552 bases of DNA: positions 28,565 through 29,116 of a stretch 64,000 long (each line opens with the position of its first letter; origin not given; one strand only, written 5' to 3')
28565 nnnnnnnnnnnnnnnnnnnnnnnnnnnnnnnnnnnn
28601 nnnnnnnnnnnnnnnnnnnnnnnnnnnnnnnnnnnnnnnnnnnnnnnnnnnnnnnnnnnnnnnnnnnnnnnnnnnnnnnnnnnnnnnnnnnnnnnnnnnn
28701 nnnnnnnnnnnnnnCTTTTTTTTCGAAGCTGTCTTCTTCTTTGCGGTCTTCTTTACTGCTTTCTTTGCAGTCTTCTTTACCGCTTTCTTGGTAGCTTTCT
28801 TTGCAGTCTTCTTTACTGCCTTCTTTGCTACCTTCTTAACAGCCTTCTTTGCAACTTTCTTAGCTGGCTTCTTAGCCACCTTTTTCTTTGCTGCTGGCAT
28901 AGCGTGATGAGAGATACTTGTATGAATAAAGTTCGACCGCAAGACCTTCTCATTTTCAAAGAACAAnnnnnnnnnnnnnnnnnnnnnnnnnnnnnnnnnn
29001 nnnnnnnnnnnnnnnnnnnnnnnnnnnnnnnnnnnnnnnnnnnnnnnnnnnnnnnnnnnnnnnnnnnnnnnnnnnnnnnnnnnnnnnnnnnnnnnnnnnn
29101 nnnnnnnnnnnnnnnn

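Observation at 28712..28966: Tiny lysine-repeat histone-H1-like gene with 21-nt tandem repeats upstream of secA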

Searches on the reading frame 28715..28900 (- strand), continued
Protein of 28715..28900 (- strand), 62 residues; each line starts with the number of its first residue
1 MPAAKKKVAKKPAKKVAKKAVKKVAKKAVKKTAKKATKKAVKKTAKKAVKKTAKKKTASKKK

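Call 51: find_encoding_contigs(protein=P0015, flank=4000, max_places=3)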
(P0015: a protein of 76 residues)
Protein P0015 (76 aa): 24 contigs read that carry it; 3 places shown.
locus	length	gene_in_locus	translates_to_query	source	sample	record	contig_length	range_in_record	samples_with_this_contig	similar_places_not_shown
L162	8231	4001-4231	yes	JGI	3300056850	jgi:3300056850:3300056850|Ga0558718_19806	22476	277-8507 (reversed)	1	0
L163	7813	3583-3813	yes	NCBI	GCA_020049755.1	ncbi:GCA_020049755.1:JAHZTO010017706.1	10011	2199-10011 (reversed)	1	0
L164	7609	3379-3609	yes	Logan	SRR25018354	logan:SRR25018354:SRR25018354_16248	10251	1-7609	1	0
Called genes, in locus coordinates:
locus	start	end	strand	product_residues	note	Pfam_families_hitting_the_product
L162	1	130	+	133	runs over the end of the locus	-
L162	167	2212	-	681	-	PF17876:CSD2 (faint), PF00773:RNB, PF00575:S1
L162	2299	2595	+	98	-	PF00886:Ribosomal_S16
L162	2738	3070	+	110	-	PF13083:KH_KhpA-B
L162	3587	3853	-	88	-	PF01022:HTH_5 (weak)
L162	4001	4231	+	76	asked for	-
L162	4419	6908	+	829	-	PF07517:SecA_DEAD, PF01043:SecA_PP_bind, PF21090:P-loop_SecA, PF07516:SecA_SW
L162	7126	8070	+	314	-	PF02230:Abhydrolase_2 (faint), PF20434:BD-FAE, PF00561:Abhydrolase_1 (faint), PF07859:Abhydrolase_3, PF12146:Hydrolase_4 (faint), PF00326:Peptidase_S9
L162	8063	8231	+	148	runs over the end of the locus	?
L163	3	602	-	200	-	?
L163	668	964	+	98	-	PF00886:Ribosomal_S16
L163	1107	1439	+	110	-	PF13083:KH_KhpA-B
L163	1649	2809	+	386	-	-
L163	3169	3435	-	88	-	PF01022:HTH_5 (weak)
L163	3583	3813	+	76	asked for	-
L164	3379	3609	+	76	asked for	-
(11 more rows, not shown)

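Call 52: find_encoding_contigs(protein=P0035, flank=4000, max_places=2)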
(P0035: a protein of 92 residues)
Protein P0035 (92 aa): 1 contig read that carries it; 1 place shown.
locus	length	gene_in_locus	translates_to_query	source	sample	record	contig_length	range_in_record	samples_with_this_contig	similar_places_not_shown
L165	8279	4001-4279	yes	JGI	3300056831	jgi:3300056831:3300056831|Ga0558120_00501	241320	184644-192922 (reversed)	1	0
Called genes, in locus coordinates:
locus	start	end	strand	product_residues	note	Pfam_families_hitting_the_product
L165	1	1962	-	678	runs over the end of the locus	PF17876:CSD2 (faint), PF00773:RNB, PF00575:S1 (weak)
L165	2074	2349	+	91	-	-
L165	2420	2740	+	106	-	PF00886:Ribosomal_S16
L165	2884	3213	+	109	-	PF13083:KH_KhpA-B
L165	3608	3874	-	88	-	PF25212:HVO_A0114 (weak), PF01022:HTH_5 (weak)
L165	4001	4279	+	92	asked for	-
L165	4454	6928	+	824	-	PF07517:SecA_DEAD, PF01043:SecA_PP_bind, PF21090:P-loop_SecA, PF07516:SecA_SW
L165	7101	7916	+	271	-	PF02230:Abhydrolase_2 (faint), PF20434:BD-FAE, PF12146:Hydrolase_4 (faint), PF00561:Abhydrolase_1 (faint), PF07859:Abhydrolase_3, PF00326:Peptidase_S9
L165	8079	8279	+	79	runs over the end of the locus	-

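Call 53: find_encoding_contigs(protein=P0023, flank=4000, max_places=2)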
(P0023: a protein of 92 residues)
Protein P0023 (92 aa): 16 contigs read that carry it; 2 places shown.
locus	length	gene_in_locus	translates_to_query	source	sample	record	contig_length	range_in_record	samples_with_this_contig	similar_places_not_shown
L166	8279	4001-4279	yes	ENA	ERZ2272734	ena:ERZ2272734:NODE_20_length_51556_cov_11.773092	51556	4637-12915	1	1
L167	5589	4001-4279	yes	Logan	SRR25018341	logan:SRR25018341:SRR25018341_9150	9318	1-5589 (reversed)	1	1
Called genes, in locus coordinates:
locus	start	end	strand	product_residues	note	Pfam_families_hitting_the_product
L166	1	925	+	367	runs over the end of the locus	PF02646:RmuC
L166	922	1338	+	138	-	-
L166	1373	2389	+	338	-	PF00953:Glycos_transf_4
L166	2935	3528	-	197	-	-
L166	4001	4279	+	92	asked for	-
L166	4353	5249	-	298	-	PF17827:PrmC_N, PF13847:Methyltransf_31 (weak)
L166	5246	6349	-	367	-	PF03462:PCRF, PF00472:RF-1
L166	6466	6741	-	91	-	PF01197:Ribosomal_L31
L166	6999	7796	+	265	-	PF00318:Ribosomal_S2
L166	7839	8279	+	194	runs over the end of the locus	PF00889:EF_TS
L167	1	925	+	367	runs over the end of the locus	PF02646:RmuC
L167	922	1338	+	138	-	-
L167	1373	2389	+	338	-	PF00953:Glycos_transf_4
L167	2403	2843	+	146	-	PF02643:DUF192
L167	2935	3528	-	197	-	-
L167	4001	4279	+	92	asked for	-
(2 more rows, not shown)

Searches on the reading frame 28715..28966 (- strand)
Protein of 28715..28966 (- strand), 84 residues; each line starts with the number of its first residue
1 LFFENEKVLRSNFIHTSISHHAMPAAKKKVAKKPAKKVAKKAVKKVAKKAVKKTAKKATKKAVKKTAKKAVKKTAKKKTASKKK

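Call 4: search_protein_families(library=pfam, proteins=[window:28715-28966:-], max_evalue=10)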
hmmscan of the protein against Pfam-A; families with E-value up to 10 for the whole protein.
seq(84 aa): 5 families
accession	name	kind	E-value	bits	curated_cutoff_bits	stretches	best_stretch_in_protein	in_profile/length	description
PF14196.11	ATC_hydrolase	-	0.056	14.7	28.1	1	15-74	5-64/145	L-2-amino-thiazoline-4-carboxylic acid hydrolase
PF22734.1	NNH2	-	0.085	13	27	1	28-74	3-49/181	NACHT N-terminal Helical domain 2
PF24715.1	YxiF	-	1.4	9.4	25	1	8-77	4-72/140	YxiF protein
PF19553.4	DUF6076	-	1.5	9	23.5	1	24-81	91-148/168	Family of unknown function (DUF6076)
PF07741.18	BRF1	-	6.4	7.6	25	1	28-83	38-88/99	Brf1-like TBP-binding domain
